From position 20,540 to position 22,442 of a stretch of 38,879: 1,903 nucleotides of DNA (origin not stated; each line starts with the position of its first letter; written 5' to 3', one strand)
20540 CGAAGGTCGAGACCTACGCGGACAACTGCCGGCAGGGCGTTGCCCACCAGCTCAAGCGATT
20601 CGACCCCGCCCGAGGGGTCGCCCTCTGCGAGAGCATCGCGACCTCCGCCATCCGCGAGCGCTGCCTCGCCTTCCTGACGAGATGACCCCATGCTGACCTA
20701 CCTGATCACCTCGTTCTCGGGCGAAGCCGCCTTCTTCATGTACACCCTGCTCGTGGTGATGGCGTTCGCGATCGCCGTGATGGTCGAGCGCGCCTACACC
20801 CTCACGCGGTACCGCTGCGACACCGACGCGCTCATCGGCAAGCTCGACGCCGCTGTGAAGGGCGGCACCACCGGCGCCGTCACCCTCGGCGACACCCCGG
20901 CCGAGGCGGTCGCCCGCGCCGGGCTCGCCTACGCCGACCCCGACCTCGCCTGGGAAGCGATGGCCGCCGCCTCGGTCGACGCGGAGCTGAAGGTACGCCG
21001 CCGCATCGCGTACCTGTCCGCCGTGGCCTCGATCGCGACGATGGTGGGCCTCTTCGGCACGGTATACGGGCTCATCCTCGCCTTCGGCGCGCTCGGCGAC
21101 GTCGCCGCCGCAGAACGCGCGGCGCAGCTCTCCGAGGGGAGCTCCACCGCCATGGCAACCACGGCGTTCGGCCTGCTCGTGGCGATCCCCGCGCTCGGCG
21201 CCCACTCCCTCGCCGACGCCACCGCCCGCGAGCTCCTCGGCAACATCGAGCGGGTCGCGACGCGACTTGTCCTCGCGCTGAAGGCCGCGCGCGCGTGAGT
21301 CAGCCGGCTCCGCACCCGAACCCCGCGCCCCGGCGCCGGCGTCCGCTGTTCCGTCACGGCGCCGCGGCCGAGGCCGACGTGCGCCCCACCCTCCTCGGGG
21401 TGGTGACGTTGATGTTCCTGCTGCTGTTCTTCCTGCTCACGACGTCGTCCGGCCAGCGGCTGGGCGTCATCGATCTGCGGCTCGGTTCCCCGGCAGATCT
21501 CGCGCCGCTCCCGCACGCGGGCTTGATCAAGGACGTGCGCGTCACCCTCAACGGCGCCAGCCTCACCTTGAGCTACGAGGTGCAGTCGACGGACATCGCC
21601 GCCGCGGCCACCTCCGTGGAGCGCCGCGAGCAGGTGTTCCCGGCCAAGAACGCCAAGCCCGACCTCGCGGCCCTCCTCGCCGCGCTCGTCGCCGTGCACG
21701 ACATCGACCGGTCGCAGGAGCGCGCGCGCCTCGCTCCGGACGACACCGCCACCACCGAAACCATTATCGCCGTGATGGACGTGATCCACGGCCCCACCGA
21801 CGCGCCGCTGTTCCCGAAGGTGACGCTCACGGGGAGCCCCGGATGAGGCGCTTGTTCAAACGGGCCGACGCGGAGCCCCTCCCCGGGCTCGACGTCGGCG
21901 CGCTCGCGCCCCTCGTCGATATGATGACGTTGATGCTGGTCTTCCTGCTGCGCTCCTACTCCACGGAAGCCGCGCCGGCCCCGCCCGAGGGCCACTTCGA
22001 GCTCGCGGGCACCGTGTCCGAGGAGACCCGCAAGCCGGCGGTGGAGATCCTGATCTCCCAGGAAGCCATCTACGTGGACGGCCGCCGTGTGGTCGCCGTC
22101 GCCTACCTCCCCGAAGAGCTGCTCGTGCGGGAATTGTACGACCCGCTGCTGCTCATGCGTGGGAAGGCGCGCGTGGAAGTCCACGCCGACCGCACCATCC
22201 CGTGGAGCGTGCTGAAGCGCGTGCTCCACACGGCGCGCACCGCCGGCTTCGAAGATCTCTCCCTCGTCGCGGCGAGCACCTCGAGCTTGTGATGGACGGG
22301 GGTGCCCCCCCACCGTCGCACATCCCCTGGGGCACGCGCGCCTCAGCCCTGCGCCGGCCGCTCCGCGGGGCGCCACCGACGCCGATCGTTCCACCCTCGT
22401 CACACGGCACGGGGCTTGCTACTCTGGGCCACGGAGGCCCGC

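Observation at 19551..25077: Orphan ExbB-ExbD'-ExbD stator operon with a TM/Pro-rich mini-protein, a Cys-pair repeat protein and tandem VWA lipoproteins: candidate undescribed PMF-driven envelope/adhesin module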

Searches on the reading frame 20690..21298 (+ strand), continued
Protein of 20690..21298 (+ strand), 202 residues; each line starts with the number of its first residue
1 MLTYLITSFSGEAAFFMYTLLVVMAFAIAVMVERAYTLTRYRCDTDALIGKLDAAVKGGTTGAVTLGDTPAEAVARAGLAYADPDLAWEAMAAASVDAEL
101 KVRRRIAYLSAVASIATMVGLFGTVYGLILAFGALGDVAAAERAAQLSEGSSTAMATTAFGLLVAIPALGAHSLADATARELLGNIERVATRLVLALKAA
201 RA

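Call 95: search_solved_structures(query=window:20690-21298:+, max_evalue=0.000001, show_alignments=1)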
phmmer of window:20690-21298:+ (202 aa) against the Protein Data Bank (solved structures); distinct sequences matched with E-value up to 0.000001: 2.
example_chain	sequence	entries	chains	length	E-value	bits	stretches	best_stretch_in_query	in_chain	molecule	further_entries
8odt_A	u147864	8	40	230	2.6e-10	44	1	95-182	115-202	Tol-Pal system protein TolQ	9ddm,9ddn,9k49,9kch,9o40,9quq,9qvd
9kpz_A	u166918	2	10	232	2.7e-10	44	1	95-182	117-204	Tol-Pal system protein TolQ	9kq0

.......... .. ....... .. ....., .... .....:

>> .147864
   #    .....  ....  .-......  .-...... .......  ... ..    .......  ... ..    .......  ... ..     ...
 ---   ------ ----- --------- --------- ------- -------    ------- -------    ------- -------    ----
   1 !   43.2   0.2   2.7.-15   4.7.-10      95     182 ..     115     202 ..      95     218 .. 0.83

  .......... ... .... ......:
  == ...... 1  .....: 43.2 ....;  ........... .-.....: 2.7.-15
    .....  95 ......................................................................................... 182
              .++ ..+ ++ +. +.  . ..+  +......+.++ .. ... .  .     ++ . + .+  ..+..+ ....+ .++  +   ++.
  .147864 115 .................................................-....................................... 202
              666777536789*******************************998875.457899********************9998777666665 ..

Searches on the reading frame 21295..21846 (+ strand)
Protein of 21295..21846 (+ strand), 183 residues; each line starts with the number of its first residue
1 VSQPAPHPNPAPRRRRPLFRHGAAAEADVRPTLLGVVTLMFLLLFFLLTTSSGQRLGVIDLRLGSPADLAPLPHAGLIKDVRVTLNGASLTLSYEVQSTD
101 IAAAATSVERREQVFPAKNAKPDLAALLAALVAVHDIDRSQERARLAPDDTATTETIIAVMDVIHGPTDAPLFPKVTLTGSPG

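Call 3: search_protein_families(library=pfam, proteins=[window:21295-21846:+], max_evalue=0.1)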
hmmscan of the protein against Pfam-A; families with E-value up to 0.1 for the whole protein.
window:21295-21846:+ (183 aa): 2 families
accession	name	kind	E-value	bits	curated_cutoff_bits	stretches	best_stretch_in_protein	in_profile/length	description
PF02472.21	ExbD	-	0.0013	19.2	25.4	1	39-163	16-112/128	Biopolymer transport protein ExbD/TolR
PF05164.18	ZapA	-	0.0046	17.7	23.8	1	81-151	1-74/88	Cell division protein ZapA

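Call 4: search_protein_families(library=ncbifam, proteins=[window:21295-21846:+], max_evalue=0.1)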
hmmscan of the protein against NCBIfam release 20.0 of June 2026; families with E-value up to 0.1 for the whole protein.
window:21295-21846:+ (183 aa): 1 family
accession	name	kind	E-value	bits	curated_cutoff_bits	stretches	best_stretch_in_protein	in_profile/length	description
NF008416.0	PRK11242.1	equivalog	0.018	14.4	277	1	102-176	170-244/300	transcriptional regulator CynR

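Call 66: search_solved_structures(query=A4, max_evalue=1)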
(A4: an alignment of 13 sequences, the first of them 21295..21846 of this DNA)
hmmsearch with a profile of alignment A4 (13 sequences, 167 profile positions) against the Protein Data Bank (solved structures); distinct sequences matched with E-value up to 1: 0.

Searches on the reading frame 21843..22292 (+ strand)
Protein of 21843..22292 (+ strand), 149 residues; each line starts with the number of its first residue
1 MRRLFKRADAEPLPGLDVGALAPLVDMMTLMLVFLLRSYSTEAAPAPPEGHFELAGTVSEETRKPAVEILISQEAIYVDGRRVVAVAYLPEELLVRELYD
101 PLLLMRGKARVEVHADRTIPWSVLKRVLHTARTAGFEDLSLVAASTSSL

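Call 3: search_protein_families(library=pfam, proteins=[window:21843-22292:+], max_evalue=0.1)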
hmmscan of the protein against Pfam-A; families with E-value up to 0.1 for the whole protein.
window:21843-22292:+ (149 aa): 1 family
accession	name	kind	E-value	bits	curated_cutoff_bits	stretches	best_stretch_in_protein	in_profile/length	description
PF02472.21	ExbD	-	1.1e-10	42.1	25.4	1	21-143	10-125/128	Biopolymer transport protein ExbD/TolR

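Call 4: search_protein_families(library=ncbifam, proteins=[window:21843-22292:+], max_evalue=0.1)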
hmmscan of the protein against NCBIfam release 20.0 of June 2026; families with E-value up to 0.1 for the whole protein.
window:21843-22292:+ (149 aa): 2 families
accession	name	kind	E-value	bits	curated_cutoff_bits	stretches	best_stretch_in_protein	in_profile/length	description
TIGR02801.1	tolR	equivalog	0.006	17.2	127.3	1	22-143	8-128/129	protein TolR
TIGR02803.1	ExbD_1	equivalog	0.09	12.9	152.95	0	22-143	7-120/122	TonB system transport protein ExbD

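Call 67: search_solved_structures(query=A5, max_evalue=1)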
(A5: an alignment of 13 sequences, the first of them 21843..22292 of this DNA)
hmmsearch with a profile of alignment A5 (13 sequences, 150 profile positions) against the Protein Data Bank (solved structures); distinct sequences matched with E-value up to 1: 8.
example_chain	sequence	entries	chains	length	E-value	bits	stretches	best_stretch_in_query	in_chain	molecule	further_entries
6tyi_Y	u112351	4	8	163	1.4e-06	31.2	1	22-148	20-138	Biopolymer transport protein ExbD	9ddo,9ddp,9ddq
8p9r_A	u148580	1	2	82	6.6e-05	25.8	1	85-148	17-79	Biopolymer transport protein ExbD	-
8vgc_A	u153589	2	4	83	7.2e-05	25.6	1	85-148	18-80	Biopolymer transport protein ExbD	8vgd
2pfu_A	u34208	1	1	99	7.5e-05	25.6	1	80-148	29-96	Biopolymer transport exbD protein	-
7ajq_F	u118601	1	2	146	0.00016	24.5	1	22-148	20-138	Biopolymer transport protein ExbD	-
8pek_A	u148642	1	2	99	0.001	21.9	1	98-147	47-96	Biopolymer transport protein ExbD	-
9e78_3m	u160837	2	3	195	0.14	15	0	91-131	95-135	ArcMAP3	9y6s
8uao_A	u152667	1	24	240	0.97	12.2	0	54-87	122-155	DpHF18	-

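Call 96: search_solved_structures(query=window:21843-22292:+, max_evalue=0.01, show_alignments=1)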
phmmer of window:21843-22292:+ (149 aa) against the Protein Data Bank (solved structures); distinct sequences matched with E-value up to 0.01: 0.
